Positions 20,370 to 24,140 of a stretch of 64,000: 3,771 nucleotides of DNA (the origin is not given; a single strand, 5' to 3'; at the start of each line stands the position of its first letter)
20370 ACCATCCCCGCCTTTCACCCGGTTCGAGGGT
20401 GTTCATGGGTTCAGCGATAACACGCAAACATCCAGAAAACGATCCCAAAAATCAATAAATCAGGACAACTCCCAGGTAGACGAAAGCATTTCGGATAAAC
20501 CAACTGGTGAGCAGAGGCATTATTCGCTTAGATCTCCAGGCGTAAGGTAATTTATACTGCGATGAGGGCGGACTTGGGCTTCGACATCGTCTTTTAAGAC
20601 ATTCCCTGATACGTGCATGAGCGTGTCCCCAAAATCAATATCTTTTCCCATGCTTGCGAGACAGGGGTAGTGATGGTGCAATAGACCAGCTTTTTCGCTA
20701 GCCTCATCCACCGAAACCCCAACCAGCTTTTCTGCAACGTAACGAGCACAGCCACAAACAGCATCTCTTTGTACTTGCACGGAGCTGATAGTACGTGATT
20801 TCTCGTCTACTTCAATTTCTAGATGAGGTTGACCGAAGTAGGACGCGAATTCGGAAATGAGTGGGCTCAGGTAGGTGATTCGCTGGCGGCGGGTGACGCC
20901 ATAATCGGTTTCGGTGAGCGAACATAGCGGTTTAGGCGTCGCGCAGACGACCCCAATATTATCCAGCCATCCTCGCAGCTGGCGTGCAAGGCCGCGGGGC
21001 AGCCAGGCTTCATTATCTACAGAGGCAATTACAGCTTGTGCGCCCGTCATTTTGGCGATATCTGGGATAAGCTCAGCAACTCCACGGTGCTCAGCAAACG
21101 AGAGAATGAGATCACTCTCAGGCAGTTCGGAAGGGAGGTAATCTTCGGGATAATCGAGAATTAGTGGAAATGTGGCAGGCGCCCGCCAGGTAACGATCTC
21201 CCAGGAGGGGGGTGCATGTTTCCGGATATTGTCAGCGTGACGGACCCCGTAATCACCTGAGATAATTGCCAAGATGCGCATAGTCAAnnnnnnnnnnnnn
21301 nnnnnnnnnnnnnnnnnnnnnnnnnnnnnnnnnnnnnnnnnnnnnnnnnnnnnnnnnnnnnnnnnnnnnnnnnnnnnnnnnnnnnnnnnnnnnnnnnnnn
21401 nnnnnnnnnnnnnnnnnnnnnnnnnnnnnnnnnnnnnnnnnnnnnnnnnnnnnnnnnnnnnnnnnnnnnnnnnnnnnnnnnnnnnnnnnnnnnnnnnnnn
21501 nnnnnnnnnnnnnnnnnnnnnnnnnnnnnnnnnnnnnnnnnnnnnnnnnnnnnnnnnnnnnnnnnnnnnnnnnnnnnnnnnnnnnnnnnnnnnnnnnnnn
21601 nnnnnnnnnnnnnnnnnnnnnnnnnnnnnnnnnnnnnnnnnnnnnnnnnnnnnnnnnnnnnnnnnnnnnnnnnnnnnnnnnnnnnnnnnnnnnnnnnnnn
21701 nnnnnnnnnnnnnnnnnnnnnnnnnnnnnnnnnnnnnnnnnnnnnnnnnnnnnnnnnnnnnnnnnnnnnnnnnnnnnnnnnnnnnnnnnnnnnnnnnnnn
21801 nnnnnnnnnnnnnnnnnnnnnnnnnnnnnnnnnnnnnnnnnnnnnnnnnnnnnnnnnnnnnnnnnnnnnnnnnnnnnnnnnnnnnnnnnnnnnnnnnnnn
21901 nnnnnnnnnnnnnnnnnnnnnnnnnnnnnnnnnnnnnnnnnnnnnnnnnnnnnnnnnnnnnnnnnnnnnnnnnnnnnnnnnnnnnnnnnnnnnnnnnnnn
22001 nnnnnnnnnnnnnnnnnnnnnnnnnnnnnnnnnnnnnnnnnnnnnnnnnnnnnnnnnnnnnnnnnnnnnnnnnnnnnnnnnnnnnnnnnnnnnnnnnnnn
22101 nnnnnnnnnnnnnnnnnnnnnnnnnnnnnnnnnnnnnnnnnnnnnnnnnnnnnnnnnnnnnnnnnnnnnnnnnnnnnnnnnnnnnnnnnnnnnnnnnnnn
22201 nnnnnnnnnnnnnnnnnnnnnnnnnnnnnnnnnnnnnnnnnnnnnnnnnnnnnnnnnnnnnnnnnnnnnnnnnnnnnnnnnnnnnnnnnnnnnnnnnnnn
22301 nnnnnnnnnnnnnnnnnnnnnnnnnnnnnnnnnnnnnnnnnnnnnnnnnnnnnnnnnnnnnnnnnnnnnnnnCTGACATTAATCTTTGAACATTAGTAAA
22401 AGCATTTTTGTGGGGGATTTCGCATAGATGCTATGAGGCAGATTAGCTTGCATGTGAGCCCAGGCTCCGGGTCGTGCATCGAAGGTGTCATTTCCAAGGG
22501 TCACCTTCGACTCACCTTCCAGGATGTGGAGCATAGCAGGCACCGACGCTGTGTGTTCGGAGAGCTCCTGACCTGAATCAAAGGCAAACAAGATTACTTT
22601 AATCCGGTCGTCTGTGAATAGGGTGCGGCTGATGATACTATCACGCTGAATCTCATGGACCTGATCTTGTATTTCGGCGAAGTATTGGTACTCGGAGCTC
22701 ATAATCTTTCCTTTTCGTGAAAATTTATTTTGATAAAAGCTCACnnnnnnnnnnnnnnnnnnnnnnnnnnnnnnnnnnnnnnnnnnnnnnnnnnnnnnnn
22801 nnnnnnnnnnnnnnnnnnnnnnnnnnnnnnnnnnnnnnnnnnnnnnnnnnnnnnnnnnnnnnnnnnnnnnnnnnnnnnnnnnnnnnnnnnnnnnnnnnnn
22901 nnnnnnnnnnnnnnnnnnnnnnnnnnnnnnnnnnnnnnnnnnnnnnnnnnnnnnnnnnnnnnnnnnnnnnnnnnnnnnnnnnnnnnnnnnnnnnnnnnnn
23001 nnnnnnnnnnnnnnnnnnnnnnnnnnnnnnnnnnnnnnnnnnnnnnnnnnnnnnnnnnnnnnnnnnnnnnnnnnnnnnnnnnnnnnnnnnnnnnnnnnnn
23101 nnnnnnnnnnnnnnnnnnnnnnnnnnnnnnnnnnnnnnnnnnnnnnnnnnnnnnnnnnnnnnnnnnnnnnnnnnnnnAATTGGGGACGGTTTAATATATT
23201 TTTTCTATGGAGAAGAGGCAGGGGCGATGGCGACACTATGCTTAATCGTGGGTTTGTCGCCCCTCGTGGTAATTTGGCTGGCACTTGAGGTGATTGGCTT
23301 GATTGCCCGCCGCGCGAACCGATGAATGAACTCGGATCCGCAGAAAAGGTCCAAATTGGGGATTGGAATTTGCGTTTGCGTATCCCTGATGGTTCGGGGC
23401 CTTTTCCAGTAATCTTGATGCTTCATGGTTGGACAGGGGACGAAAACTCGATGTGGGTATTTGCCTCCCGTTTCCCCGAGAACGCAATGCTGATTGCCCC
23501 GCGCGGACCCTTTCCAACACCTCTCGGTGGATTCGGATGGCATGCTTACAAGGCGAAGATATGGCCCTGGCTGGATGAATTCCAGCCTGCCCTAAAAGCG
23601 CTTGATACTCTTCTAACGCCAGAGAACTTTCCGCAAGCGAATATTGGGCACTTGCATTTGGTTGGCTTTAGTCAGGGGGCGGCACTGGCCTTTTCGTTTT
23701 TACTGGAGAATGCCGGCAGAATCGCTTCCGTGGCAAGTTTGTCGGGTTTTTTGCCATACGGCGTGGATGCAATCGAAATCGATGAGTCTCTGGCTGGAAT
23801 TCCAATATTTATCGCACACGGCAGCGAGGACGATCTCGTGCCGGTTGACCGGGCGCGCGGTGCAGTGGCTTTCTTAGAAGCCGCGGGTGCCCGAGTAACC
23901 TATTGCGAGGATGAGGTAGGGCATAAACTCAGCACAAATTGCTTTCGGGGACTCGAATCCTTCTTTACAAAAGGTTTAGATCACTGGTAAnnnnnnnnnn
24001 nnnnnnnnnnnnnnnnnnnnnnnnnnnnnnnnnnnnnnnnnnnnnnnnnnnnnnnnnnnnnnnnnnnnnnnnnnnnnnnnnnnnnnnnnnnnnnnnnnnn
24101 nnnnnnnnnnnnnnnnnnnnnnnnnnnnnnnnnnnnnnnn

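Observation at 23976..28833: Rieske/split cytochrome b operon translationally coupled to a membrane HdrD-like CCG reductase and an FrhB-like Fe-S protein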

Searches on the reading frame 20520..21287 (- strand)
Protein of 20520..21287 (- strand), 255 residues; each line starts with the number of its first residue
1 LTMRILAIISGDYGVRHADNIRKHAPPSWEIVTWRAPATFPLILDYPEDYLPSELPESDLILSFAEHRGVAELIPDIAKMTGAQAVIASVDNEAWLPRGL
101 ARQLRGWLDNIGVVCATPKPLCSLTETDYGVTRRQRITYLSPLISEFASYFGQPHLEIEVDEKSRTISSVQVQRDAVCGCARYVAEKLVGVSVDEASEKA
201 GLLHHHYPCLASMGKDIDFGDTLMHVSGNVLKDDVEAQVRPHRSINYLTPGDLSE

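Call 44: search_protein_families(library=pfam, proteins=[window:20520-21287:-], max_evalue=0.001)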
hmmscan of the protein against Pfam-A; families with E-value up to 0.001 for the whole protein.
window:20520-21287:- (255 aa): 1 family
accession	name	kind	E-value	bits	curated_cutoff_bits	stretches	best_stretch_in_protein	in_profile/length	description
PF02593.20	DUF166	-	1.3e-48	166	24.4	1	8-237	3-217/221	Domain of unknown function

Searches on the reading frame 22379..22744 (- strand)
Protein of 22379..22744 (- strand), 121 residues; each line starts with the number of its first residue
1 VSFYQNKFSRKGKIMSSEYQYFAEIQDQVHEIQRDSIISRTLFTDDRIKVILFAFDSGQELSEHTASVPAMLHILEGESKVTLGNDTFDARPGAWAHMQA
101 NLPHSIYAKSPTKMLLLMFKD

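Call 44: search_protein_families(library=pfam, proteins=[window:22379-22744:-], max_evalue=0.001)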
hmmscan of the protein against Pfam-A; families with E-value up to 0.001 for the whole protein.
window:22379-22744:- (121 aa): 1 family
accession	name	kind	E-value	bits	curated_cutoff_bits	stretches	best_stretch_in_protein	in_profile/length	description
PF07883.17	Cupin_2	-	2.7e-07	30.6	27.2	1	54-118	4-68/70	Cupin domain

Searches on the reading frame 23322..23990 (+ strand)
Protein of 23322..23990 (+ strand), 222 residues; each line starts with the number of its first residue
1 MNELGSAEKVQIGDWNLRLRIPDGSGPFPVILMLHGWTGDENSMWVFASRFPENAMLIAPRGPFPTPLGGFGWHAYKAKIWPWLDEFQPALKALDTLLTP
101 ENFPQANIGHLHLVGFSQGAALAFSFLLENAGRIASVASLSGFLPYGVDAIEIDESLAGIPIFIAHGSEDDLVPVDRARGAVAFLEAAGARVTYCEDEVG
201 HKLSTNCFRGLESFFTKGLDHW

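Call 44: search_protein_families(library=pfam, proteins=[window:23322-23990:+], max_evalue=0.001)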
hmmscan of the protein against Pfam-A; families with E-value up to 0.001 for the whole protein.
window:23322-23990:+ (222 aa): 6 families
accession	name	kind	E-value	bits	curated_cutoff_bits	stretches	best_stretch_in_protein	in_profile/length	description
PF02230.22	Abhydrolase_2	-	1.8e-13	51.3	23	1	30-215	16-213/217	Phospholipase/Carboxylesterase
PF00561.26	Abhydrolase_1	-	1.1e-06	29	25.8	1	107-153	67-112/245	alpha/beta hydrolase fold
PF01738.24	DLH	-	6.4e-05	23.1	21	0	95-188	83-172/217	Dienelactone hydrolase family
PF07224.18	Chlorophyllase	-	0.00016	21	26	1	17-138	31-145/301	Chlorophyllase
PF03959.19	FSH1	-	0.00056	20.1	21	0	108-187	100-188/211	Serine hydrolase (FSH1)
PF12146.15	Hydrolase_4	-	0.0008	19.2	27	0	93-142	61-109/239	Serine aminopeptidase, S33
